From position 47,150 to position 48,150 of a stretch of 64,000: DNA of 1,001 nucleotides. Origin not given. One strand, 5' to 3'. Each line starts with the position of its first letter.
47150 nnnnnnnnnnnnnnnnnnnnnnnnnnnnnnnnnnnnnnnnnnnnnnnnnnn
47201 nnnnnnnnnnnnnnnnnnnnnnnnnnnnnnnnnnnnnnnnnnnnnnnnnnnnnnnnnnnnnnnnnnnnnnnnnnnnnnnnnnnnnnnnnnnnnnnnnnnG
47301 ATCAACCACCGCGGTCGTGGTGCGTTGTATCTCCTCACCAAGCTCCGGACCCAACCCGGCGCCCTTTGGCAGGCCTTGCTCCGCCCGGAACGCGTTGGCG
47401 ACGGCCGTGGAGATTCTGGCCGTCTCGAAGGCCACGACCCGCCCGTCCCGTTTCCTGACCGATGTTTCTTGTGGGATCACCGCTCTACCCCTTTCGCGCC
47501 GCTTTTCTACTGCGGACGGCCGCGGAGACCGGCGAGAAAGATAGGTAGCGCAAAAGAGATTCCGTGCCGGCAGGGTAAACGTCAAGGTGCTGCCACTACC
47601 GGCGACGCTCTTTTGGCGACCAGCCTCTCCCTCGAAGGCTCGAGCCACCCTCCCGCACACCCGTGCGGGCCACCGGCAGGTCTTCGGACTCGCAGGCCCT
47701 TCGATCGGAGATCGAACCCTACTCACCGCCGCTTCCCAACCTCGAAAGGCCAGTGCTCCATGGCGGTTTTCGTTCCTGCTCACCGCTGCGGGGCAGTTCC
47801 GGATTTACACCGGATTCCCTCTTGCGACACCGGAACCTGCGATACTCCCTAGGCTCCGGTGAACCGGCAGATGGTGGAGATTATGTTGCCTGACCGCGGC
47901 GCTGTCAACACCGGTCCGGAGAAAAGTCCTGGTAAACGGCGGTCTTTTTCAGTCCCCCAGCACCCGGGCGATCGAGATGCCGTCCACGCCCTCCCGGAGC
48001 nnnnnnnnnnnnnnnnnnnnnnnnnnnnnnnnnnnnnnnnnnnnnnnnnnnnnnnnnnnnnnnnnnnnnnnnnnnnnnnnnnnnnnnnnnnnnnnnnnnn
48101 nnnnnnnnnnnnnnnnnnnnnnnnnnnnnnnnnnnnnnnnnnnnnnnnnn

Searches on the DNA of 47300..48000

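Call 14: search_rna_families(source=window, start=47300, end=48000, threshold=gathering, show_alignments=1)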
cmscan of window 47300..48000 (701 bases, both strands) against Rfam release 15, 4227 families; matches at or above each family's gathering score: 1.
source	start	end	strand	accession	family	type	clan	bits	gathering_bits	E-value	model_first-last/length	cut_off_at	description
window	47658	47883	-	RF00174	Cobalamin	Cis-reg; riboswitch;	CL00101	99.9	31.5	9.5e-26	1-189/189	no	Cobalamin riboswitch aptamer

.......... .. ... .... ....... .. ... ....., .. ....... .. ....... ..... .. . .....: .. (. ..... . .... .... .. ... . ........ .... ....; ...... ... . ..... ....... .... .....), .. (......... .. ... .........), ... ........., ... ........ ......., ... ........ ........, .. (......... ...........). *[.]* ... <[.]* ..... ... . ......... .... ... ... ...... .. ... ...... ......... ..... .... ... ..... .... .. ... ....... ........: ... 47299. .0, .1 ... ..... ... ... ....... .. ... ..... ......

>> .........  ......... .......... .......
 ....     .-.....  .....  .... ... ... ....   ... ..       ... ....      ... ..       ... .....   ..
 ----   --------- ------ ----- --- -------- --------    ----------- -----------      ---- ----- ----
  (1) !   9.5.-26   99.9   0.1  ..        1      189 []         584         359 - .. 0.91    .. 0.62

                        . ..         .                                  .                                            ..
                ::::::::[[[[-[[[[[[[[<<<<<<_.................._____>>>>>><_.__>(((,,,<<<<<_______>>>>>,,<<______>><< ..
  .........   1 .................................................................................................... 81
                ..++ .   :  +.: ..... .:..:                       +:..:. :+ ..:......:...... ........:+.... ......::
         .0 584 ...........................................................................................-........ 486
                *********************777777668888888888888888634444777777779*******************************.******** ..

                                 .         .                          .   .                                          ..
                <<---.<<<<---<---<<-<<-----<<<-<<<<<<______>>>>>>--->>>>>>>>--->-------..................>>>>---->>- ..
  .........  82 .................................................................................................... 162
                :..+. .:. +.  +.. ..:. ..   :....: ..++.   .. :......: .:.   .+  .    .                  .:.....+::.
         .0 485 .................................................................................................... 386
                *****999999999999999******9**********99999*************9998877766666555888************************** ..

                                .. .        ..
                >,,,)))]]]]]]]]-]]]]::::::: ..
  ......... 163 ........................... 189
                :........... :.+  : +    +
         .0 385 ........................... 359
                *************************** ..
